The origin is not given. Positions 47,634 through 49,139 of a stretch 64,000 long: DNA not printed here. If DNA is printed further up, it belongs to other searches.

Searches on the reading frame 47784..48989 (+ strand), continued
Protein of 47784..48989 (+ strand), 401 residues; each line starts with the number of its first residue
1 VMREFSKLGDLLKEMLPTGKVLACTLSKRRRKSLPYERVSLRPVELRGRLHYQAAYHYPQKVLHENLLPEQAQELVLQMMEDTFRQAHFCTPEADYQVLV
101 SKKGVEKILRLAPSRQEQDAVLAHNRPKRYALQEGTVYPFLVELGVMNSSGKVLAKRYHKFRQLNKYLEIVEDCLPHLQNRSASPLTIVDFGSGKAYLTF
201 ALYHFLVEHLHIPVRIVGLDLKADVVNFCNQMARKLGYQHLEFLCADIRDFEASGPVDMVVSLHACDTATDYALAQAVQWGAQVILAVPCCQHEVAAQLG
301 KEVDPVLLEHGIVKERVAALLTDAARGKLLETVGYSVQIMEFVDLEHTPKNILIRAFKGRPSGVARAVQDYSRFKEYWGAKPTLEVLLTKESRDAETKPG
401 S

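Call 16: find_encoding_contigs(protein=P0004, flank=10000, max_places=2)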
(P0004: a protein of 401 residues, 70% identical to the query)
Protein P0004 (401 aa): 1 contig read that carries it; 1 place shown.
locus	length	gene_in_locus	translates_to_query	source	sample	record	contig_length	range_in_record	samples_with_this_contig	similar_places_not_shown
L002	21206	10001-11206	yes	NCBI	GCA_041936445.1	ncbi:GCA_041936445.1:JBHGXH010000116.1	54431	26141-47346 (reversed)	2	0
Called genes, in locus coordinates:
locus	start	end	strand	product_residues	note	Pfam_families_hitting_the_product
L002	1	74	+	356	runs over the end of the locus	PF01171:ATP_bind_3 (faint), PF02540:NAD_synthase (weak), PF03054:tRNA_Me_trans, PF20259:tRNA_Me_trans_M, PF20258:tRNA_Me_trans_C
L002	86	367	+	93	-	PF04456:DUF503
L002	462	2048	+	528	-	PF01293:PEPCK_ATP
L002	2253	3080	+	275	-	-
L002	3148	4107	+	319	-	PF00005:ABC_tran, PF13304:AAA_21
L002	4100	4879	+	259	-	-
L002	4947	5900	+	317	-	PF01936:NYN, PF12872:OST-HTH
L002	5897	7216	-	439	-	PF01743:PolyA_pol, PF12627:PolyA_pol_RNAbd, PF01966:HD (weak), PF13735:tRNA_NucTran2_2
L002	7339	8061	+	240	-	PF17746:SfsA_N, PF03749:SfsA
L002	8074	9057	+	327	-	PF12710:HAD (faint)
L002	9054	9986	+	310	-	PF01636:APH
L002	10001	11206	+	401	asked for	PF13679:Methyltransf_32, PF05206:TRM13 (faint), PF08241:Methyltransf_11 (weak), PF13649:Methyltransf_25, PF13847:Methyltransf_31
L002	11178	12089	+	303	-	PF04227:Indigoidine_A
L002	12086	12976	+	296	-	PF00294:PfkB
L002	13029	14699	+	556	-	PF00749:tRNA-synt_1c, PF03950:tRNA-synt_1c_C, PF20974:tRNA-synt_1c_C2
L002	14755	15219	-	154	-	PF02664:LuxS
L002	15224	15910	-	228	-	PF04366:Ysc84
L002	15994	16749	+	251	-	PF01520:Amidase_3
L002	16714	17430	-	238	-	PF01048:PNP_UDP_1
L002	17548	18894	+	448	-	PF00342:PGI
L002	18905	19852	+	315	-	PF20511:PMI_typeI_cat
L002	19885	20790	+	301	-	PF01297:ZnuA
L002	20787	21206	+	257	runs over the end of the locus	PF00005:ABC_tran, PF02463:SMC_N (faint), PF13304:AAA_21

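Call 17: find_encoding_contigs(protein=P0010, flank=10000, max_places=2)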
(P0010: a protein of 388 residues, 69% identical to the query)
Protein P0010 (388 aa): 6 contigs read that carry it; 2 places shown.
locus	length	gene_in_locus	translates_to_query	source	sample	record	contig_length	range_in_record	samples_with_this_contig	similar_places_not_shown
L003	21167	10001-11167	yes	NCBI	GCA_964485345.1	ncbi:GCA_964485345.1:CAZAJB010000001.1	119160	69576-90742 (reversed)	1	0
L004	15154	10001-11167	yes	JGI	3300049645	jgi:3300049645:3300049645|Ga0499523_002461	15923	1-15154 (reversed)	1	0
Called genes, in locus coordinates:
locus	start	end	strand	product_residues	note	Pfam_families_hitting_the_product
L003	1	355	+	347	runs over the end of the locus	PF03054:tRNA_Me_trans, PF20259:tRNA_Me_trans_M, PF20258:tRNA_Me_trans_C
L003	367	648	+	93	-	PF04456:DUF503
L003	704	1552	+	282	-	PF02645:DegV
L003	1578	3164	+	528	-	PF01293:PEPCK_ATP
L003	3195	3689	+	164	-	PF02639:DUF188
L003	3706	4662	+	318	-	PF01936:NYN, PF12872:OST-HTH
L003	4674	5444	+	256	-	PF01261:AP_endonuc_2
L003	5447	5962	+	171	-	PF00583:Acetyltransf_1 (weak)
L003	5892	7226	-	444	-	PF01743:PolyA_pol, PF12627:PolyA_pol_RNAbd, PF01966:HD, PF13735:tRNA_NucTran2_2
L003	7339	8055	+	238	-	PF17746:SfsA_N, PF03749:SfsA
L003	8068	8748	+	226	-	-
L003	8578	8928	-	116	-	-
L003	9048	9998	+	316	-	PF01636:APH, PF19974:TCAD9 (weak)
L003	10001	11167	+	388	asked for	PF13679:Methyltransf_32, PF05206:TRM13 (faint), PF13847:Methyltransf_31, PF13649:Methyltransf_25 (weak)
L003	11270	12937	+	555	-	PF00749:tRNA-synt_1c, PF03950:tRNA-synt_1c_C, PF20974:tRNA-synt_1c_C2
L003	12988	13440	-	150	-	PF02664:LuxS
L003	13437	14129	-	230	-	PF04366:Ysc84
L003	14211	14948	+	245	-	PF01520:Amidase_3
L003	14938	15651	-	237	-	PF01048:PNP_UDP_1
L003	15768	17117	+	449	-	PF00342:PGI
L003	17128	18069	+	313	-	PF20511:PMI_typeI_cat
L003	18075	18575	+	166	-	-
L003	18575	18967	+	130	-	-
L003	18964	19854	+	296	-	PF01297:ZnuA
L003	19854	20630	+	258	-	PF00005:ABC_tran, PF02463:SMC_N (faint), PF13304:AAA_21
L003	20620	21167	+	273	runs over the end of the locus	PF00950:ABC-3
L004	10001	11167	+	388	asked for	PF13679:Methyltransf_32, PF05206:TRM13 (faint), PF13847:Methyltransf_31, PF13649:Methyltransf_25 (weak)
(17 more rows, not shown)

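Call 19: find_encoding_contigs(protein=P0027, flank=8000, max_places=1)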
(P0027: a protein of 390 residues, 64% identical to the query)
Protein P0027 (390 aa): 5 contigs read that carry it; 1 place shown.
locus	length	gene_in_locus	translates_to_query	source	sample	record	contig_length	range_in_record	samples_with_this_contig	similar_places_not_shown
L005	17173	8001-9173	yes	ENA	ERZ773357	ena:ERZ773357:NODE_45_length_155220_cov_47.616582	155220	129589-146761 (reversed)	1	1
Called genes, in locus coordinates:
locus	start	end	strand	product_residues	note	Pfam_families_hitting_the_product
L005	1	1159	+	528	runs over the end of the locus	PF01293:PEPCK_ATP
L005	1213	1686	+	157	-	PF02639:DUF188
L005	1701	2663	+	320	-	PF01936:NYN, PF12872:OST-HTH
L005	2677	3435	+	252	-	PF01261:AP_endonuc_2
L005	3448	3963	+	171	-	PF13302:Acetyltransf_3 (weak), PF00583:Acetyltransf_1, PF13508:Acetyltransf_7 (weak)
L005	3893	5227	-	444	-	PF01743:PolyA_pol, PF12627:PolyA_pol_RNAbd, PF01966:HD (weak), PF13735:tRNA_NucTran2_2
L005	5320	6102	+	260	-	PF17746:SfsA_N, PF03749:SfsA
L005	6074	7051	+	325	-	PF12710:HAD (faint)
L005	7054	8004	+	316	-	PF01636:APH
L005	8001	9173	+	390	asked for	PF13679:Methyltransf_32, PF05206:TRM13 (faint), PF13847:Methyltransf_31, PF13649:Methyltransf_25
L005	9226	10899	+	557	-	PF00749:tRNA-synt_1c, PF03950:tRNA-synt_1c_C, PF20974:tRNA-synt_1c_C2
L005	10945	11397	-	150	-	PF02664:LuxS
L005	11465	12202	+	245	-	PF01520:Amidase_3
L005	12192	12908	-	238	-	PF01048:PNP_UDP_1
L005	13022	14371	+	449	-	PF00342:PGI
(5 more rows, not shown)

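Call 20: find_encoding_contigs(protein=P0036, flank=8000, max_places=1)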
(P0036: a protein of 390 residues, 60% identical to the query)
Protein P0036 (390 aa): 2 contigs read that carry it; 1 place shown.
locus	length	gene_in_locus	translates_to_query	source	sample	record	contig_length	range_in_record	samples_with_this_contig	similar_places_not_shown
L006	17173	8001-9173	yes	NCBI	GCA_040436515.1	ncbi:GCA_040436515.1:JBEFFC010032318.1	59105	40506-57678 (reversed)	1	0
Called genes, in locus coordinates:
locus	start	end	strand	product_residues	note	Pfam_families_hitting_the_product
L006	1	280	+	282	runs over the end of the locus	PF02645:DegV, PF13684:FakA-like_C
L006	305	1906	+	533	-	PF01293:PEPCK_ATP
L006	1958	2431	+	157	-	PF02639:DUF188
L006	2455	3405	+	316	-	PF01936:NYN, PF12872:OST-HTH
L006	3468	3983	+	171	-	PF00583:Acetyltransf_1, PF13302:Acetyltransf_3 (weak)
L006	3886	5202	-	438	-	PF01743:PolyA_pol, PF12627:PolyA_pol_RNAbd, PF01966:HD (weak), PF13735:tRNA_NucTran2_2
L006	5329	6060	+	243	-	PF17746:SfsA_N, PF03749:SfsA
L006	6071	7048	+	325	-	PF12710:HAD (faint)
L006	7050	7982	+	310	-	PF01636:APH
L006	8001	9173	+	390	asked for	PF13679:Methyltransf_32, PF05206:TRM13 (faint), PF13847:Methyltransf_31, PF13649:Methyltransf_25 (weak)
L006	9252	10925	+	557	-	PF00749:tRNA-synt_1c, PF03950:tRNA-synt_1c_C, PF20974:tRNA-synt_1c_C2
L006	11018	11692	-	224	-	PF04366:Ysc84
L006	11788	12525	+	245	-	PF01520:Amidase_3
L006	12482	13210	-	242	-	PF01048:PNP_UDP_1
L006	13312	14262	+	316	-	PF20511:PMI_typeI_cat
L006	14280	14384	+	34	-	-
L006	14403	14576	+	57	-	-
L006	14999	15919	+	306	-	PF00849:PseudoU_synth_2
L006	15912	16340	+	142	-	PF07670:Gate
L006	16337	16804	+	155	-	PF07670:Gate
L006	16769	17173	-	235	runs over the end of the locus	-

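Call 21: find_encoding_contigs(protein=P0043, flank=8000, max_places=1)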
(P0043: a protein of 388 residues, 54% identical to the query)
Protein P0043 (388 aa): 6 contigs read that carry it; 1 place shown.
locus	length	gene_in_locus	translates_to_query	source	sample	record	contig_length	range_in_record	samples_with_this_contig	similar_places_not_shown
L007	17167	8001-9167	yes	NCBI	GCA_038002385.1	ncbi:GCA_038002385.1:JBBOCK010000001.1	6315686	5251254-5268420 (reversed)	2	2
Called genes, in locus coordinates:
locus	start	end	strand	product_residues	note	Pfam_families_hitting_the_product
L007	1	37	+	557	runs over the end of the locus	PF00072:Response_reg, PF23198:PDE8A_N (faint), PF00512:HisKA, PF02518:HATPase_c, PF00072:Response_reg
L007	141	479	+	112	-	PF01740:STAS, PF13466:STAS_2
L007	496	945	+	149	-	PF13581:HATPase_c_2, PF02518:HATPase_c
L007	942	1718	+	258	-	PF04542:Sigma70_r2, PF04539:Sigma70_r3, PF00196:GerE (faint), PF08281:Sigma70_r4_2, PF04545:Sigma70_r4, PF13384:HTH_23 (weak)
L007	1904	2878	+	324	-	PF01544:CorA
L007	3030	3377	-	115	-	PF18910:DUF5665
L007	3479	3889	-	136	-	-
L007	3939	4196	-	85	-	PF04226:Transgly_assoc (weak)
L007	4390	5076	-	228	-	PF01569:PAP2, PF14378:PAP2_3 (weak)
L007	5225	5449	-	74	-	PF06569:DUF1128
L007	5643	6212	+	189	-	PF06866:DUF1256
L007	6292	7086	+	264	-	PF12146:Hydrolase_4, PF00561:Abhydrolase_1, PF00975:Thioesterase, PF12697:Abhydrolase_6, PF03096:Ndr, PF12695:Abhydrolase_5 (faint), PF00756:Esterase (weak)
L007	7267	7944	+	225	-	PF20092:DUF6483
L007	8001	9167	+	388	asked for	PF13679:Methyltransf_32, PF08241:Methyltransf_11 (weak), PF13649:Methyltransf_25, PF13847:Methyltransf_31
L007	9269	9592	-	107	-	-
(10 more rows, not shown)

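Call 24: search_solved_structures(query=window:47787-48989:+, max_evalue=0.1)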
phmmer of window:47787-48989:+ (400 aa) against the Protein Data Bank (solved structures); distinct sequences matched with E-value up to 0.1: 0.

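Call 58: predict_structure(alignment_id=A3)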
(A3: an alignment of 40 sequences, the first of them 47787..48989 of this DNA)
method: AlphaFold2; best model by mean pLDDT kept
length: 400 residues; sequences in the alignment: 40
mean_pLDDT: 86.8   pTM: 0.67
mean pLDDT of the five models: 86.8, 85.6, 84.8, 84.8, 84.6
residues with pLDDT >= 90: 230; 70-90: 130; 50-70: 24; < 50: 16
segments of 3 or more residues with pLDDT < 50: 346-348, 390-400
pLDDT, mean of each block of 10 residues (from residue 1): 77 94 95 93 90 90 92 96 96 96 93 83 64 92 94 88 88 82 87 81 95 92 92 95 91 92 82 94 88 79 82 87 93 91 56 87 93 91 85 37
secondary structure, 60 per line:
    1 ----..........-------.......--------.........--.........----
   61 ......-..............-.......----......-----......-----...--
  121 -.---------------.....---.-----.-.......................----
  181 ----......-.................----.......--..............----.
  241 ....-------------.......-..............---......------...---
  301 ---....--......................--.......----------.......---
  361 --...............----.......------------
elements in order: H5-14 E22-28 E37-45 E48-56 E61-66 H68-81 E83-89 E94-99 E105-110 H138-142 H154-176 E185-190 H192-208 E213-219 H222-235 E240-244 E258-264 H266-279 E283-288 H304-307 H310-331 E334-340 E351-357 H363-377 H382-388

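Call 65: search_protein_families(library=padloc, proteins=[window:47787-48989:+], max_evalue=0.01)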
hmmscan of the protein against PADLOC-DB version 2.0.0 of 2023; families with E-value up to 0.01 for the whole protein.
window:47787-48989:+ (400 aa): 1 family
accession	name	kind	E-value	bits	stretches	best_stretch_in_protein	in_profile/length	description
PDLC04134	mad2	-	2.1e-11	41.4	1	182-268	290-370/492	mads_2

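Call 90: search_solved_structures(query=A3, max_evalue=0.01)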
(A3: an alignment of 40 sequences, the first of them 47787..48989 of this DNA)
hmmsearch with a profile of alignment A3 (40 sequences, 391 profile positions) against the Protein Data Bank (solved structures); distinct sequences matched with E-value up to 0.01: 2.
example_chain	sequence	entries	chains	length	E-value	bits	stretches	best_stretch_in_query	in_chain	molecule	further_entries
5m58_A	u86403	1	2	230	0.003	19.6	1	160-263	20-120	C-methyltransferase CouO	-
1r18_A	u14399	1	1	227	0.0041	19.1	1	182-225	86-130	Protein-L-isoaspartate(D-aspartate)-O-methyltransferase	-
